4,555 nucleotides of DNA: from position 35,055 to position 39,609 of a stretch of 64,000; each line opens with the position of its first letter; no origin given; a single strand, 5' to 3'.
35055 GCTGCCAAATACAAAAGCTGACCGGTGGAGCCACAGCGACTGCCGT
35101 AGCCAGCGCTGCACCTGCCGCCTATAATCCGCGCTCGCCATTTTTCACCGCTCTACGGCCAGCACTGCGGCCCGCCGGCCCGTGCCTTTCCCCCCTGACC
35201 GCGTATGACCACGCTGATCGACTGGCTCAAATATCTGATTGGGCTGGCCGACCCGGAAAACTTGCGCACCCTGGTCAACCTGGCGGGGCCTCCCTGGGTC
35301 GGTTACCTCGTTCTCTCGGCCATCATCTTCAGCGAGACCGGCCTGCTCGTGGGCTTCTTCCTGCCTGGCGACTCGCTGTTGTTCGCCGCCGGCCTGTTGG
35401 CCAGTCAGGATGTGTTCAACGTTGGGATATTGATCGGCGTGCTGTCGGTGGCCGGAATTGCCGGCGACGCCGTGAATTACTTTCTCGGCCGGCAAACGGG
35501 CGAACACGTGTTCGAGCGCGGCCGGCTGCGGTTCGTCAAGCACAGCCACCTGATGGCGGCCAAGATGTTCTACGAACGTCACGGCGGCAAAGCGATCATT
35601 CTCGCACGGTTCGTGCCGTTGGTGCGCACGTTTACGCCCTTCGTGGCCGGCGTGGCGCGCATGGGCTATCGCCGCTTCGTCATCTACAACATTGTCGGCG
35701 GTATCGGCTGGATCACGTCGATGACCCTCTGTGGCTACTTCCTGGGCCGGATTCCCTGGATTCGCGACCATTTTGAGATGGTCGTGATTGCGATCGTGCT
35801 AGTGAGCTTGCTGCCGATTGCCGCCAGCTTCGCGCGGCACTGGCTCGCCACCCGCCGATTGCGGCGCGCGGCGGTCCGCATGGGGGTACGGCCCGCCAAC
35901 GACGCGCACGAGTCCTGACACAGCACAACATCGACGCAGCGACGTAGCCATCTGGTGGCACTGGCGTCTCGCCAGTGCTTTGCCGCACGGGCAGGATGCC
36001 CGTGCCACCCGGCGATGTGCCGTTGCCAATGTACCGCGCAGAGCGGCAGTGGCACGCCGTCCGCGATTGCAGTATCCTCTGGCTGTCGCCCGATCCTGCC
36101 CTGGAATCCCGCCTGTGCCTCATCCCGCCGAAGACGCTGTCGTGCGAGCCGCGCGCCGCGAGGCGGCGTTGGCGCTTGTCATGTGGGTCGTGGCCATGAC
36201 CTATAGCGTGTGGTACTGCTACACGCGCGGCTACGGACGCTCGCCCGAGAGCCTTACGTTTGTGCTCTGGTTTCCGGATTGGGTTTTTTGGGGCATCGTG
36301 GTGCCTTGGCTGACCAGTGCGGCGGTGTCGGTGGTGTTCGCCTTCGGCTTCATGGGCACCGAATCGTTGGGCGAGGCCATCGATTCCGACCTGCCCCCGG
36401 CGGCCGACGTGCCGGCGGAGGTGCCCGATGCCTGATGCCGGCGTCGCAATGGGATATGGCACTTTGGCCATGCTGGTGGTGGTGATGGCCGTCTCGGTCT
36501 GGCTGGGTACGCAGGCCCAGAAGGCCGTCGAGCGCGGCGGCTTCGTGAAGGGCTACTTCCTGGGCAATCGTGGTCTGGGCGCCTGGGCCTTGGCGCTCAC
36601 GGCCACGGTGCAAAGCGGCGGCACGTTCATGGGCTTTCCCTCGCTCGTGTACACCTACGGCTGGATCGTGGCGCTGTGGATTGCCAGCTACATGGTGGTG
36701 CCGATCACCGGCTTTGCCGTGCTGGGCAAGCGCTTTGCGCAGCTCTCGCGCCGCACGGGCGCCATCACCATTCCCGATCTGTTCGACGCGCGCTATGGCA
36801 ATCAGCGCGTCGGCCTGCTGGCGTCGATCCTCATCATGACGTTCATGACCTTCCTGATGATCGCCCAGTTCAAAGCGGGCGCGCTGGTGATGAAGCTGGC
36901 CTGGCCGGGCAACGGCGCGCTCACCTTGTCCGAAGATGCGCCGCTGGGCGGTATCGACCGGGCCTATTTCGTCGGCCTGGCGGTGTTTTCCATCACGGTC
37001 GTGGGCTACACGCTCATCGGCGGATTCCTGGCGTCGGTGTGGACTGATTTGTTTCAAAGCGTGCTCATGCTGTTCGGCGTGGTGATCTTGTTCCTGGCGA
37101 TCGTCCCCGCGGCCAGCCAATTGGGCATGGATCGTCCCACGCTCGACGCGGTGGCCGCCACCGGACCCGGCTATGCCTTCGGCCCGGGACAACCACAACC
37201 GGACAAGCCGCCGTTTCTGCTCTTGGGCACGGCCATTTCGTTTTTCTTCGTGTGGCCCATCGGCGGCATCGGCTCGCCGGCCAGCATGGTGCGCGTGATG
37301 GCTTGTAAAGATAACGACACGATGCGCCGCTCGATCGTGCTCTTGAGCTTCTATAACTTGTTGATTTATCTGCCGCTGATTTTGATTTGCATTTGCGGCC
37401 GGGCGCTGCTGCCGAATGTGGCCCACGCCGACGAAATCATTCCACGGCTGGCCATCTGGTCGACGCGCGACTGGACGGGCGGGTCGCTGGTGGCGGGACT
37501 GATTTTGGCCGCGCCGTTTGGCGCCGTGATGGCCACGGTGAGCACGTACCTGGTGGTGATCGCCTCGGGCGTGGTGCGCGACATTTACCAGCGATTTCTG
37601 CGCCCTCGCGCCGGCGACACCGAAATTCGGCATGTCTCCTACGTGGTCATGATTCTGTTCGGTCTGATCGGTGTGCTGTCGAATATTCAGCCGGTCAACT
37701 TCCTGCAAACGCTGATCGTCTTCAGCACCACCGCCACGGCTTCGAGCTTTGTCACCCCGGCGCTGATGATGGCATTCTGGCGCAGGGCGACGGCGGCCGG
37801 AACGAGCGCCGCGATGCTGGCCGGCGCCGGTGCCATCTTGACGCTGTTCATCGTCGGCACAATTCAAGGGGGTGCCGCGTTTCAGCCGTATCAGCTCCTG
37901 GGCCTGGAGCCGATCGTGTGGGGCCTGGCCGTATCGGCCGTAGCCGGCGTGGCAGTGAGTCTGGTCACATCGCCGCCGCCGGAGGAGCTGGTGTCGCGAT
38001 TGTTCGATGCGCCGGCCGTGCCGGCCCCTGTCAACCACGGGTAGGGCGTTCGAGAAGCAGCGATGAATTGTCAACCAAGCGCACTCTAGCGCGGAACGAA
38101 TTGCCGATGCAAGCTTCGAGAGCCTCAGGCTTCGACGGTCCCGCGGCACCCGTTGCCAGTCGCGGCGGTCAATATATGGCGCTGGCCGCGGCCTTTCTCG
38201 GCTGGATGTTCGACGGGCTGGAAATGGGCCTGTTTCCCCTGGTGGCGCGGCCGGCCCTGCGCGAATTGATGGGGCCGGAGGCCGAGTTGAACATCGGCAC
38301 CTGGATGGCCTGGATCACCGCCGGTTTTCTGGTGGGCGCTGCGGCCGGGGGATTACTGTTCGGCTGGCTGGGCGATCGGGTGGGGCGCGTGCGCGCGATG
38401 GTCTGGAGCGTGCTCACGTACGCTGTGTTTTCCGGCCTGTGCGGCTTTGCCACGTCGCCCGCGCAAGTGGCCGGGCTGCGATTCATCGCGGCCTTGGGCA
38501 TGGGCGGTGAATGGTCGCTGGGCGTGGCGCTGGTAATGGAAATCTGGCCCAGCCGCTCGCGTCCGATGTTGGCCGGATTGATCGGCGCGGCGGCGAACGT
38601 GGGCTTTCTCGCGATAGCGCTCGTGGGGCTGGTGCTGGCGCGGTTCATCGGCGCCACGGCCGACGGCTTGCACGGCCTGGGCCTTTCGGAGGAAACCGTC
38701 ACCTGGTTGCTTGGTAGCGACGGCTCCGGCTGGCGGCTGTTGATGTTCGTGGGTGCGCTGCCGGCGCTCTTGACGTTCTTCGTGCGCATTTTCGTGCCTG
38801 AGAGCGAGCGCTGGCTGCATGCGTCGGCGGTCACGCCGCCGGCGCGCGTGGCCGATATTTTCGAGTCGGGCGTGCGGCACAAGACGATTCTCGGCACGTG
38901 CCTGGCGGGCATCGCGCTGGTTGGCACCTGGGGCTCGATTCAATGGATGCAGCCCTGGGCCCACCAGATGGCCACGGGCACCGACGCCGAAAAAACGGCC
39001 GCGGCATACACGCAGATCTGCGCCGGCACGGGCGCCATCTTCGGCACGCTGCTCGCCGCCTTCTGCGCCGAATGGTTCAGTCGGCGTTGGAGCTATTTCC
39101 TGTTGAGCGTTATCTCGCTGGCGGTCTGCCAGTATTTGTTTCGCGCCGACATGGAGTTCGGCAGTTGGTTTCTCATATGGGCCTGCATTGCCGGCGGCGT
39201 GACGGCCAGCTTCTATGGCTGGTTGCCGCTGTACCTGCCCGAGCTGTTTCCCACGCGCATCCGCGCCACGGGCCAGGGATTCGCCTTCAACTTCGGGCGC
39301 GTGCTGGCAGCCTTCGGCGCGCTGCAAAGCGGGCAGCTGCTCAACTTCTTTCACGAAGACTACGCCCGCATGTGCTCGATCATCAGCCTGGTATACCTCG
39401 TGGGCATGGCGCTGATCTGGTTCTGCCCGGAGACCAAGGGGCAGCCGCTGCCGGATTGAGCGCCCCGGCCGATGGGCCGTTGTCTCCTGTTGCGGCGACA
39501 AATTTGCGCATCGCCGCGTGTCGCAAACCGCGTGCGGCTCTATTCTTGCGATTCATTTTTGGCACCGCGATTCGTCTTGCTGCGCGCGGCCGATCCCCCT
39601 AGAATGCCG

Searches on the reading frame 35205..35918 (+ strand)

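Call 85: search_protein_families(library=pfam, proteins=[window:35205-35918:+], max_evalue=0.00001)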
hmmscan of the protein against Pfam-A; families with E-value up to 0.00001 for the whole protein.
window:35205-35918:+ (237 aa): 1 family
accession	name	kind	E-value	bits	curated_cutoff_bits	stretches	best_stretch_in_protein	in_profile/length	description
PF09335.16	VTT_dom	-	2.3e-19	70.5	33.9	1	53-178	1-122/123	VTT domain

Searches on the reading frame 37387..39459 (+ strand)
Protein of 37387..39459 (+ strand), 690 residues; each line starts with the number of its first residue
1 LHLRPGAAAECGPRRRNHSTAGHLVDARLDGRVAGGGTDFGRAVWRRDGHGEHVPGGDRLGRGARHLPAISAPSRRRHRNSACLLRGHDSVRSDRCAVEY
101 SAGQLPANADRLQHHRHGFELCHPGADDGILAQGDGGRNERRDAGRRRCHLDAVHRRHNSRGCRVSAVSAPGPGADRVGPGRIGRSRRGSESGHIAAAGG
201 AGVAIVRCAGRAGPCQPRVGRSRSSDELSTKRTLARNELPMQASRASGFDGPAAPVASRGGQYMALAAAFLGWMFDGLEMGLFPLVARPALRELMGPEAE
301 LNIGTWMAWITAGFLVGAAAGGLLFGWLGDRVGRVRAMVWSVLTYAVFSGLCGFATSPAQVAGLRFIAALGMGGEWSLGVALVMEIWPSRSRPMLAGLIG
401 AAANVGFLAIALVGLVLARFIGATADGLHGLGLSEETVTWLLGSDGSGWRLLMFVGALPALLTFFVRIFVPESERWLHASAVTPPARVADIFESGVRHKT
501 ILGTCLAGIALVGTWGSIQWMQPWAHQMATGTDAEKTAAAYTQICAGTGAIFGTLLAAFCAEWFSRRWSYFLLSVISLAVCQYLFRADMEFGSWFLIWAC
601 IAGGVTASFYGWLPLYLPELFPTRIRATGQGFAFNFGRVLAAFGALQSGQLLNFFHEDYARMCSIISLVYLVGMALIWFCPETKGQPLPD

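Call 85: search_protein_families(library=pfam, proteins=[window:37387-39459:+], max_evalue=0.00001)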
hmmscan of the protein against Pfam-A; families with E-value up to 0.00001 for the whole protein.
window:37387-39459:+ (690 aa): 2 families
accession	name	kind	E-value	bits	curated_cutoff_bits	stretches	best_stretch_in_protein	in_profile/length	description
PF00083.30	Sugar_tr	-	1.4e-25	90.5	22.3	1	305-479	46-200/452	Sugar (and other) transporter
PF07690.21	MFS_1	-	6.2e-25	88.3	33.4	1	297-645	30-347/347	Major Facilitator Superfamily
